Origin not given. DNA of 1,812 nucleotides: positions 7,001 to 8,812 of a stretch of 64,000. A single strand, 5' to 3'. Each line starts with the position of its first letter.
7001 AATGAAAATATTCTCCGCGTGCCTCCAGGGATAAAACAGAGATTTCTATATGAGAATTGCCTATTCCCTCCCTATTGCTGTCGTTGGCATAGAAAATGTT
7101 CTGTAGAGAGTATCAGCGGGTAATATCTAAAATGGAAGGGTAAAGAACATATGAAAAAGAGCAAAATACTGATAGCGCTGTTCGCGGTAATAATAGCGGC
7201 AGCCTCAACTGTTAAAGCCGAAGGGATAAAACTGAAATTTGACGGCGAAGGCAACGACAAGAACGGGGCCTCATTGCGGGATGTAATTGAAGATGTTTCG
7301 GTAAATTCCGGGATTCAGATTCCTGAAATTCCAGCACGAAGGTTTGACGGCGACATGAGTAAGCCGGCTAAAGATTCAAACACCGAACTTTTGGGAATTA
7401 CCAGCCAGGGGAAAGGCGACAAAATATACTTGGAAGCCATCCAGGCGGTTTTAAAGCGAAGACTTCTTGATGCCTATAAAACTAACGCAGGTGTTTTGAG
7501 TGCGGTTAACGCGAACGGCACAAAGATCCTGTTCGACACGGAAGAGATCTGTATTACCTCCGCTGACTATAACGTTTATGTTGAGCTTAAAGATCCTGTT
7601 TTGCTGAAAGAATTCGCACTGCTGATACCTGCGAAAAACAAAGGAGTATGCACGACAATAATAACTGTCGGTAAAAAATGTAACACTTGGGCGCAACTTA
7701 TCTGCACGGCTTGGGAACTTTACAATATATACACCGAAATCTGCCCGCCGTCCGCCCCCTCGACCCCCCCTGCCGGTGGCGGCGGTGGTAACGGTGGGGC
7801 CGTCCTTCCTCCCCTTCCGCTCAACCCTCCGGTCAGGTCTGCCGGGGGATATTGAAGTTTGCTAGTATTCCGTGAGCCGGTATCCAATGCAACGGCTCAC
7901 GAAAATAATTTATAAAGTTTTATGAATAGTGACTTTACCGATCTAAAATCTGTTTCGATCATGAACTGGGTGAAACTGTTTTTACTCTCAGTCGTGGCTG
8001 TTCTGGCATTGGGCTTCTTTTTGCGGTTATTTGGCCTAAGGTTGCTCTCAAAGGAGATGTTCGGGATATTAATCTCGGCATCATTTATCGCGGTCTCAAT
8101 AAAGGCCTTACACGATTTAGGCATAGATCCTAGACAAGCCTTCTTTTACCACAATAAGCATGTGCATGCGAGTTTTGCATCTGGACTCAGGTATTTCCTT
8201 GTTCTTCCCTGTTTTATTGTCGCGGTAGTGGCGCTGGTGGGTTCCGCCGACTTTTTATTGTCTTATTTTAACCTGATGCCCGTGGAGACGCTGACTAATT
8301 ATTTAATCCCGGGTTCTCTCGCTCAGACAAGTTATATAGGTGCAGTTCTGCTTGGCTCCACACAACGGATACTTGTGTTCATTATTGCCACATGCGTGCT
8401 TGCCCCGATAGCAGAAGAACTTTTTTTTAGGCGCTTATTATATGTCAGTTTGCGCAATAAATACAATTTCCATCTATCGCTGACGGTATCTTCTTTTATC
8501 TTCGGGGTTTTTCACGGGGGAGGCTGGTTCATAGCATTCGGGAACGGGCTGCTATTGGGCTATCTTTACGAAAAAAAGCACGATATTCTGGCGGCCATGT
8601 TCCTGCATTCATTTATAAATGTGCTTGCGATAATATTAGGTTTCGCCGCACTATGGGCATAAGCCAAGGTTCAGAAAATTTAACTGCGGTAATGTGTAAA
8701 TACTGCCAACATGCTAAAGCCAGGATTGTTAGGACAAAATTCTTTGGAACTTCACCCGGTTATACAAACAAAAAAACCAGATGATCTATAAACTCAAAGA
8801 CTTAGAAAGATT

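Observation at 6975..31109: Clustered sigma-54 regulon: eight near-identical -24/-12 promoters and six two-dyad upstream elements around one NtrC-type activator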

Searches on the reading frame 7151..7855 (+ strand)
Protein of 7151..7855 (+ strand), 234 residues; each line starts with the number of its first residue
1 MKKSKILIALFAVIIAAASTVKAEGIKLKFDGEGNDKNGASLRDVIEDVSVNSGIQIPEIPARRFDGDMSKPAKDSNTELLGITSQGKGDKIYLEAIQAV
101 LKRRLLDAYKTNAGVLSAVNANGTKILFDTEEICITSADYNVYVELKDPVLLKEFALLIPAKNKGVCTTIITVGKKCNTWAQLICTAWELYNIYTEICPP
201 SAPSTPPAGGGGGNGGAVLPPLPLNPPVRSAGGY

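Call 5: search_protein_families(library=pfam, proteins=[window:7151-7855:+], max_evalue=0.01)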
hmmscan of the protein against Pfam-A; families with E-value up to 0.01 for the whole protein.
window:7151-7855:+ (234 aa): 0 families

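Call 10: search_protein_families(library=ncbifam, proteins=[window:7151-7855:+], max_evalue=0.01)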
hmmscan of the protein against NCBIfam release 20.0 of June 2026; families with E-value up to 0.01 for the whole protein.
window:7151-7855:+ (234 aa): 0 families

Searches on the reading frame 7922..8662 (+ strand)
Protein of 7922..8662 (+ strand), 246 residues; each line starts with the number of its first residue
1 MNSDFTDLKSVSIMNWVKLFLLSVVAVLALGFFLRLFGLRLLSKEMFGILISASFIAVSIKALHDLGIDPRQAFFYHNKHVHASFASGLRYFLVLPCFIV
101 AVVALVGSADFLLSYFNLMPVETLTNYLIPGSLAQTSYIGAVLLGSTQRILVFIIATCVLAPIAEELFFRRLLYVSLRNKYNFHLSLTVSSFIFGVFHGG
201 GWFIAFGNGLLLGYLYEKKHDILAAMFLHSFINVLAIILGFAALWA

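Call 5: search_protein_families(library=pfam, proteins=[window:7922-8662:+], max_evalue=0.01)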
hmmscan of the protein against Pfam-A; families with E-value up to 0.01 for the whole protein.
window:7922-8662:+ (246 aa): 1 family
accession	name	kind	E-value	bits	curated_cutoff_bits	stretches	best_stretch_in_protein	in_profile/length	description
PF02517.21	Rce1-like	-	6.9e-19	68.4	22.4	1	149-235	3-93/93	Type II CAAX prenyl endopeptidase Rce1-like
